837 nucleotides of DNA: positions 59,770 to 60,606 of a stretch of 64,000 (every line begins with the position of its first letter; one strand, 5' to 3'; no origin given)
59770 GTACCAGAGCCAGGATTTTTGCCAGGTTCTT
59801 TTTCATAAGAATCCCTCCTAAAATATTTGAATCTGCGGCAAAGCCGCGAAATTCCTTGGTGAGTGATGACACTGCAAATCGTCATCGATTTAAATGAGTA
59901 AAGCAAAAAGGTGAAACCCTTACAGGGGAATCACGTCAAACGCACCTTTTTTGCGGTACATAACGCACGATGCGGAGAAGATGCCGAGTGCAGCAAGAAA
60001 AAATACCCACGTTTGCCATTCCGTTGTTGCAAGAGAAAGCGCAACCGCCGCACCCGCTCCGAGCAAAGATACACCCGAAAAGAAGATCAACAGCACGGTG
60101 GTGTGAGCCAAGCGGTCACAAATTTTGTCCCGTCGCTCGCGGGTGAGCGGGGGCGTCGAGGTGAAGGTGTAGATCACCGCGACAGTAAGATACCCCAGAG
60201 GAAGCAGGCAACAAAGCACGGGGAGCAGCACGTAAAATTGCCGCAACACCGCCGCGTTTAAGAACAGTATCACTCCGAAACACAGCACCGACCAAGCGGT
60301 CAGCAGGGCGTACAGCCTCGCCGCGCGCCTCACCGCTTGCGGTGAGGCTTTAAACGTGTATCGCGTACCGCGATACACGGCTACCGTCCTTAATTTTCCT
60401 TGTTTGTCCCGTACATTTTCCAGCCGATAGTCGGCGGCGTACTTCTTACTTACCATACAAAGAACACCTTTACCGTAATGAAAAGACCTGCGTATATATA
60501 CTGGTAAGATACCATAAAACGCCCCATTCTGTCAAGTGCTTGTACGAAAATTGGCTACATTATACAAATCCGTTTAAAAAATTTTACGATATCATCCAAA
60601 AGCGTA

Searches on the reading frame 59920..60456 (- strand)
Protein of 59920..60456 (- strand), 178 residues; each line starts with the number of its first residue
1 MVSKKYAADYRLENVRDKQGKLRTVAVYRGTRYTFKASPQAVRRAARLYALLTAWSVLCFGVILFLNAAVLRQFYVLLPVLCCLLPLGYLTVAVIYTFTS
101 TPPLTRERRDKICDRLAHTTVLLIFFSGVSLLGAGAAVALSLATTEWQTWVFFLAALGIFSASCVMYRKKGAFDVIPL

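Call 43: search_protein_families(library=pfam, proteins=[window:59920-60456:-], max_evalue=10)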
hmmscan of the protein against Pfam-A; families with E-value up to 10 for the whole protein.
window:59920-60456:- (178 aa): 6 families
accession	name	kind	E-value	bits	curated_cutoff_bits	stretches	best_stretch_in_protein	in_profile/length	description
PF06749.17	DUF1218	-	0.23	12.4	25.3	1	37-71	25-59/95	Protein of unknown function (DUF1218)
PF01789.22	PsbP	-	0.33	11.4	23.5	1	5-41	99-136/155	PsbP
PF24838.2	8xMP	-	1.6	9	30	1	107-162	9-64/136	Octameric membrane protein family (8xMP)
PF18949.5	DUF5693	-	3.1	6.6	29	1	47-140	341-426/609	Family of unknown function (DUF5693)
PF11670.13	MSP1a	-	4.1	7.1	27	1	117-166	111-163/252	Major surface protein 1a (MSP1a)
PF12046.13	CCB1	-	5.6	6.8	25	1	120-171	81-128/168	Cofactor assembly of complex C subunit B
